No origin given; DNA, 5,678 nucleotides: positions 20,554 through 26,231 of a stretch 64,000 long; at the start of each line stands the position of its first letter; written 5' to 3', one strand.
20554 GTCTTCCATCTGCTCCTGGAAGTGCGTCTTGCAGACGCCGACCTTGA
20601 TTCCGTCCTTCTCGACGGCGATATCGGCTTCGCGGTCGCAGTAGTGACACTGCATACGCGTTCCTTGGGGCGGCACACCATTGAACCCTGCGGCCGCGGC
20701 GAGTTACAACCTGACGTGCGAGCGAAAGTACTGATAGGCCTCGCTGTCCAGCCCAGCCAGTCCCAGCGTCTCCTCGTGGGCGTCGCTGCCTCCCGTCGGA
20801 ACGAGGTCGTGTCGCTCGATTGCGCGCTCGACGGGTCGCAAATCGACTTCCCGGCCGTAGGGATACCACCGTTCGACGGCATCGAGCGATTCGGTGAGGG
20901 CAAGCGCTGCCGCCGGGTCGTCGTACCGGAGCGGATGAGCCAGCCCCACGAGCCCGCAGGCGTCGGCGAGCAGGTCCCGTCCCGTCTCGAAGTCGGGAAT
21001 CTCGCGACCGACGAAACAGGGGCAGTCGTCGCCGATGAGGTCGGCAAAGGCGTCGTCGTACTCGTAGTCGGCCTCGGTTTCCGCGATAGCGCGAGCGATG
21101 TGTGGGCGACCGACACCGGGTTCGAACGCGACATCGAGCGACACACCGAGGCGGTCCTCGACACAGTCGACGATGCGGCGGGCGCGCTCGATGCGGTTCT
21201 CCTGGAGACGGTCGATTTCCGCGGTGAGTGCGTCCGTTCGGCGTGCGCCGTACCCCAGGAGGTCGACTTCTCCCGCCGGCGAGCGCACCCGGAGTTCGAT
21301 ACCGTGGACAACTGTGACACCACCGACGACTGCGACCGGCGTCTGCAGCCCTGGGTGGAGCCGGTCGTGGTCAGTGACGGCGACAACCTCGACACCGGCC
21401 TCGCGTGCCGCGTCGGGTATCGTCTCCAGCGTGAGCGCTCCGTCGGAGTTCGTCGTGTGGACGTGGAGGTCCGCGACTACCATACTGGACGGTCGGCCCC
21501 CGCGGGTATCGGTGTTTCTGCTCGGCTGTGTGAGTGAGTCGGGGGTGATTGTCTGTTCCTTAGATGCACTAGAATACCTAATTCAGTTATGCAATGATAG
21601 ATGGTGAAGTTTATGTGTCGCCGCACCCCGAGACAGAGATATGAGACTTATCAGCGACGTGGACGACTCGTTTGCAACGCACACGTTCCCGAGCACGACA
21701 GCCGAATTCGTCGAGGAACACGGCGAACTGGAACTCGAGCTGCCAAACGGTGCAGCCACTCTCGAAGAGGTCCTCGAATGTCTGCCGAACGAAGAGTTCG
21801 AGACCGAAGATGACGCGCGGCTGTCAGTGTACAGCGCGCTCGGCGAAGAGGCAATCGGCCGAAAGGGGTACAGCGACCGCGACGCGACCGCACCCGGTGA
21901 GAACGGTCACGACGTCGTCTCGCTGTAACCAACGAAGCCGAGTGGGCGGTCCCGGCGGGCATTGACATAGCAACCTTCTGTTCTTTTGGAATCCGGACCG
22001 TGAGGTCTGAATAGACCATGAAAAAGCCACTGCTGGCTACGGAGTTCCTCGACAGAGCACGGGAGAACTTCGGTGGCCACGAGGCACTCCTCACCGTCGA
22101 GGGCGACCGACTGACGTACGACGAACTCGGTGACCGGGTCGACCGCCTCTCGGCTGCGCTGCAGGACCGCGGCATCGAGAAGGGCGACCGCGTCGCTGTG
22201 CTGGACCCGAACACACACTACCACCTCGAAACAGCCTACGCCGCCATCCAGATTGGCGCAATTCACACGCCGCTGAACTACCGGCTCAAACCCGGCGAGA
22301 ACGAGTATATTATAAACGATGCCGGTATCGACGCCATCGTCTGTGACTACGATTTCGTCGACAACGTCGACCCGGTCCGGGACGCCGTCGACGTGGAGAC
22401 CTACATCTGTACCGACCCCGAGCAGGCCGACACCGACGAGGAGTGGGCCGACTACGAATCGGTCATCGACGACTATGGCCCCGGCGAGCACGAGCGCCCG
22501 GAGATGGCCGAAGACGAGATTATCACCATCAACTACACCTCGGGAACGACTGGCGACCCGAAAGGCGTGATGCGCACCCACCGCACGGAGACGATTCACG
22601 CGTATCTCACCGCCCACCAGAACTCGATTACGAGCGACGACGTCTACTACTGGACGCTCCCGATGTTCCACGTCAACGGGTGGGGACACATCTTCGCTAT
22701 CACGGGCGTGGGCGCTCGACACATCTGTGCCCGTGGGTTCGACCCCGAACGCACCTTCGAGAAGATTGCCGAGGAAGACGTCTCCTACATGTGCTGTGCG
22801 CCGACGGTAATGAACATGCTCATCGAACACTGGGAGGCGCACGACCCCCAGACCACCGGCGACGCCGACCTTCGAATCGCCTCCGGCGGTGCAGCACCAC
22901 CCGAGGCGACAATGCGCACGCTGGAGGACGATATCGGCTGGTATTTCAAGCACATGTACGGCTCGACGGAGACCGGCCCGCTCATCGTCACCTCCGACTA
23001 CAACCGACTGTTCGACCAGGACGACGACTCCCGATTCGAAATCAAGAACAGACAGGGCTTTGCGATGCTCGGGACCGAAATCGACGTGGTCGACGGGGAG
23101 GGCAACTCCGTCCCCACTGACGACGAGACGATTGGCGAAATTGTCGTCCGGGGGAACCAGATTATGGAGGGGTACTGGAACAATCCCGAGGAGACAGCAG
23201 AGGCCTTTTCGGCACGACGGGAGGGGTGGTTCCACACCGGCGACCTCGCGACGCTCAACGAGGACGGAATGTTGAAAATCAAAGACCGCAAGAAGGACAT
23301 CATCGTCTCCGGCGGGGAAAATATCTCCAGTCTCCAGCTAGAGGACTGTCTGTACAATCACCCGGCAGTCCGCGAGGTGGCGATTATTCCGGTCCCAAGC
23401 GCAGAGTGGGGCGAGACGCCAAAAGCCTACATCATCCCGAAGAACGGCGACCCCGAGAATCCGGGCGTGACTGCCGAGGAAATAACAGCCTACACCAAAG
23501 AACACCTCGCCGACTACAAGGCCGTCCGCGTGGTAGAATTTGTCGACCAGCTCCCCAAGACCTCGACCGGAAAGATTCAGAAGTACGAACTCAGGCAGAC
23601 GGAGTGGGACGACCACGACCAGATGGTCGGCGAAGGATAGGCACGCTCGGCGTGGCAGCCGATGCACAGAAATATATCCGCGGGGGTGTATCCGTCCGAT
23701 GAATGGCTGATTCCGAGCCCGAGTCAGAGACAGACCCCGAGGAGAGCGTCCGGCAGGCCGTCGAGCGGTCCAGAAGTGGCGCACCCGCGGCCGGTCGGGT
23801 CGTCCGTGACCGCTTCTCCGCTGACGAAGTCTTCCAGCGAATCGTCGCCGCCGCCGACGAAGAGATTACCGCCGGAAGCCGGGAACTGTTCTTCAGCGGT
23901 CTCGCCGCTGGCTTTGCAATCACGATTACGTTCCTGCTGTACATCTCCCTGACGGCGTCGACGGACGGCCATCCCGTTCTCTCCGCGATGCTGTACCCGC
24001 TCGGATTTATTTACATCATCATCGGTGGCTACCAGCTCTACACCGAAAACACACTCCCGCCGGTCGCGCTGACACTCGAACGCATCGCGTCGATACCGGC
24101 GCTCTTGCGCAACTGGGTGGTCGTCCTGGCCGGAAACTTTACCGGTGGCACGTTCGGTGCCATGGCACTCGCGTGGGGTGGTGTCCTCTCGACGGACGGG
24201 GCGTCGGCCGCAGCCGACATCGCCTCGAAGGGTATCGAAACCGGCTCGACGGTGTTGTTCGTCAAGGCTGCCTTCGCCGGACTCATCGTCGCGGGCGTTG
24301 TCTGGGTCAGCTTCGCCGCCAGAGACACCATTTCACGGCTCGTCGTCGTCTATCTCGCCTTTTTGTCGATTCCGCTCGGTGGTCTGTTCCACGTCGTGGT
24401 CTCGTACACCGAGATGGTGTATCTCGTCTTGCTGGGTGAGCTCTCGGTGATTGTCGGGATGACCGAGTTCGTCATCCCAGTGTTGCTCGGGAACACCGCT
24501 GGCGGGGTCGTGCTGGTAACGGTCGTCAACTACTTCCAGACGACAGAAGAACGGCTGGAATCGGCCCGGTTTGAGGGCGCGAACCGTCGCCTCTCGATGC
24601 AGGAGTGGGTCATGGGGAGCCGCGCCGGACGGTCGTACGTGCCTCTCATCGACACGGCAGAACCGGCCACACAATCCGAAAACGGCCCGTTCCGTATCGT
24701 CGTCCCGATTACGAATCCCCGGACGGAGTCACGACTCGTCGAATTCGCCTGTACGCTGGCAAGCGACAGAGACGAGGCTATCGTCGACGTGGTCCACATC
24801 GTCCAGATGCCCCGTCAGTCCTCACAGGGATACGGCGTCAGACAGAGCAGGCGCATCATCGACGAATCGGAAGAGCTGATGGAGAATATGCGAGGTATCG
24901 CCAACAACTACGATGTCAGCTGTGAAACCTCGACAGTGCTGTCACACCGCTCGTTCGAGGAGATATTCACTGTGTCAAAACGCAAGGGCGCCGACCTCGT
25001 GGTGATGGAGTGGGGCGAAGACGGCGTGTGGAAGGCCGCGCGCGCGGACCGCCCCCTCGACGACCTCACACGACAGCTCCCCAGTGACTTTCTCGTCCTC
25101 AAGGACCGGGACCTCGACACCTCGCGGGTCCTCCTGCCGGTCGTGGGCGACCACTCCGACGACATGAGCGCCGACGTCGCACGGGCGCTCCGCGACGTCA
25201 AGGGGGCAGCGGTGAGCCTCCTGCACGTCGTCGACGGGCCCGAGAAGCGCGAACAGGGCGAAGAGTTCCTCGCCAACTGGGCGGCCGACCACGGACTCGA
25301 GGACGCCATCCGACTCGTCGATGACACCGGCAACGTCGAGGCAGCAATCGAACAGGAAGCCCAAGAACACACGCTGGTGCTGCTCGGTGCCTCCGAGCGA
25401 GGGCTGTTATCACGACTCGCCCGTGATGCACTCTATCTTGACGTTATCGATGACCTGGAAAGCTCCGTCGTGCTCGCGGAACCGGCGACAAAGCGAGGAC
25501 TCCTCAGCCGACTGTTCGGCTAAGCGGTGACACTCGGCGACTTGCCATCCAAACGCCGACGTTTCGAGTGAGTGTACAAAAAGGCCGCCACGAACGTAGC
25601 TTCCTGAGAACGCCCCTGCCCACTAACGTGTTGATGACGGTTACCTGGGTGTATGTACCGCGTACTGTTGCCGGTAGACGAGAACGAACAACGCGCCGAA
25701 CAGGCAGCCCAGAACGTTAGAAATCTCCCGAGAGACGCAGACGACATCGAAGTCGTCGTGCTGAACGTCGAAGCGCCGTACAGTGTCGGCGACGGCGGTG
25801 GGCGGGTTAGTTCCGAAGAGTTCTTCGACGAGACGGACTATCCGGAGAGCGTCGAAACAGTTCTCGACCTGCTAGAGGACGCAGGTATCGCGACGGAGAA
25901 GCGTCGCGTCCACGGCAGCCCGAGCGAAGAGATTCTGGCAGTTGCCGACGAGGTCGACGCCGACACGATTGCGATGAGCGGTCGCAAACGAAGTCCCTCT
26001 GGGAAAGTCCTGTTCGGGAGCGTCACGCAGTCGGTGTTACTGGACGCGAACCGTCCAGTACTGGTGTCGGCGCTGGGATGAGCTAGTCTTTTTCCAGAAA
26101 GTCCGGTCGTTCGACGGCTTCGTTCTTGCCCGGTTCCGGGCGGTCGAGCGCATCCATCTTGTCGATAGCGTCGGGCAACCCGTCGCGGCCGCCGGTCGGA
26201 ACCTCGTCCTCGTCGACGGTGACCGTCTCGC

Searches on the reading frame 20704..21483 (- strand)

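Call 96: search_protein_families(library=pfam, proteins=[window:20704-21483:-], max_evalue=0.001)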
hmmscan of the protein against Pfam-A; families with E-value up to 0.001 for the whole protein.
window:20704-21483:- (259 aa): 1 family
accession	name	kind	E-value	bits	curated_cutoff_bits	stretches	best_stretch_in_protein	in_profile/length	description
PF02811.25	PHP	-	4.8e-07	30.7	26.4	1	5-66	1-65/164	PHP domain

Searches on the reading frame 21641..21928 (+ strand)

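Call 96: search_protein_families(library=pfam, proteins=[window:21641-21928:+], max_evalue=0.001)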
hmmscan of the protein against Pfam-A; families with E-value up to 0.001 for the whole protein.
window:21641-21928:+ (95 aa): 1 family
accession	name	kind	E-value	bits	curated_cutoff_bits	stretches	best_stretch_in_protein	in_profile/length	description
PF19102.7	DUF5789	-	1.1e-16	61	21.7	1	6-75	6-75/75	Family of unknown function (DUF5789)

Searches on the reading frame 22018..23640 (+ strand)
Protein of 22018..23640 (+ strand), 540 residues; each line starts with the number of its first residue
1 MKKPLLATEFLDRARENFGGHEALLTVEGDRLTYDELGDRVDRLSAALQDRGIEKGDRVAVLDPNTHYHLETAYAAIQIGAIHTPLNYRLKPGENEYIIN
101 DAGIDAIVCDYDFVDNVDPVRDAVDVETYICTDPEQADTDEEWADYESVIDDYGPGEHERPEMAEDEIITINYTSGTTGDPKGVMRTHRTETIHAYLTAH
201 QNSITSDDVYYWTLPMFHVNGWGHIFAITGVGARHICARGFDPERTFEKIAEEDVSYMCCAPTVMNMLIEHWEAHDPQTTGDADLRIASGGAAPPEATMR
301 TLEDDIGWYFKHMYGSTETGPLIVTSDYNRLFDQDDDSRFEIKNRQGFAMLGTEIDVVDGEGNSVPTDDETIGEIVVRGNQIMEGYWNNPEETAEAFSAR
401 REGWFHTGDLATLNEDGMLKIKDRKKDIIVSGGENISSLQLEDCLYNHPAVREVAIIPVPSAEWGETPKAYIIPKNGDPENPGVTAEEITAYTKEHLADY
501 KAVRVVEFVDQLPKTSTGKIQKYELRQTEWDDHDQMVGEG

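Call 96: search_protein_families(library=pfam, proteins=[window:22018-23640:+], max_evalue=0.001)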
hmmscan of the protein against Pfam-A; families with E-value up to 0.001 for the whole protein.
window:22018-23640:+ (540 aa): 2 families
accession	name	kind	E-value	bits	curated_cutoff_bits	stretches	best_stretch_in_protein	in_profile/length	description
PF00501.34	AMP-binding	-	8.4e-86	288.6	29.9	1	12-387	2-384/384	AMP-binding enzyme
PF13193.12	AMP-binding_C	-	2.3e-20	73.7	24.5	1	441-519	2-76/76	AMP-binding enzyme C-terminal domain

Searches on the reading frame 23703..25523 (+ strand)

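Call 96: search_protein_families(library=pfam, proteins=[window:23703-25523:+], max_evalue=0.001)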
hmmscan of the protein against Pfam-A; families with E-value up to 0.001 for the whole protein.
window:23703-25523:+ (606 aa): 2 families
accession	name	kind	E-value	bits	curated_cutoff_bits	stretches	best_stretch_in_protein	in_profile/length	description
PF01226.23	Form_Nir_trans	-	2.6e-48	165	34.6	1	42-278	1-240/240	Formate/nitrite transporter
PF00582.32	Usp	-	4.2e-12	47.3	24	1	331-439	4-113/141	Universal stress protein family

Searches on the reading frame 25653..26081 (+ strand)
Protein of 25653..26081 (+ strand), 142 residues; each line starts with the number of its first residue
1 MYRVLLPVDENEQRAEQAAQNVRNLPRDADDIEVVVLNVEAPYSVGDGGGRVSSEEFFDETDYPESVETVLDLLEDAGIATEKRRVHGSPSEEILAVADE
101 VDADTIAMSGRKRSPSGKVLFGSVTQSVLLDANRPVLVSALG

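Call 3: search_protein_families(library=pfam, proteins=[window:25653-26081:+], max_evalue=0.01)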
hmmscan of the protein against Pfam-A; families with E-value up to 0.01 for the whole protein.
window:25653-26081:+ (142 aa): 1 family
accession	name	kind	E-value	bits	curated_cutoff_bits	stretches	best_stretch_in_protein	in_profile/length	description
PF00582.32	Usp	-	7e-21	75.7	24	1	3-138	4-139/141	Universal stress protein family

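Call 4: search_protein_families(library=ncbifam, proteins=[window:25653-26081:+], max_evalue=0.01)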
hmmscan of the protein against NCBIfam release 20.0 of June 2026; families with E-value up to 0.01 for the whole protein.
window:25653-26081:+ (142 aa): 2 families
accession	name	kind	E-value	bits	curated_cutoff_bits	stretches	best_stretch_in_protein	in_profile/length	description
NF011581.0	PRK15005.1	equivalog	5.7e-05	23.3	166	1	4-138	5-142/144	universal stress protein UspF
NF012000.0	PRK15456.1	equivalog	0.00019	21.5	189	1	85-138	88-140/142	universal stress protein UspG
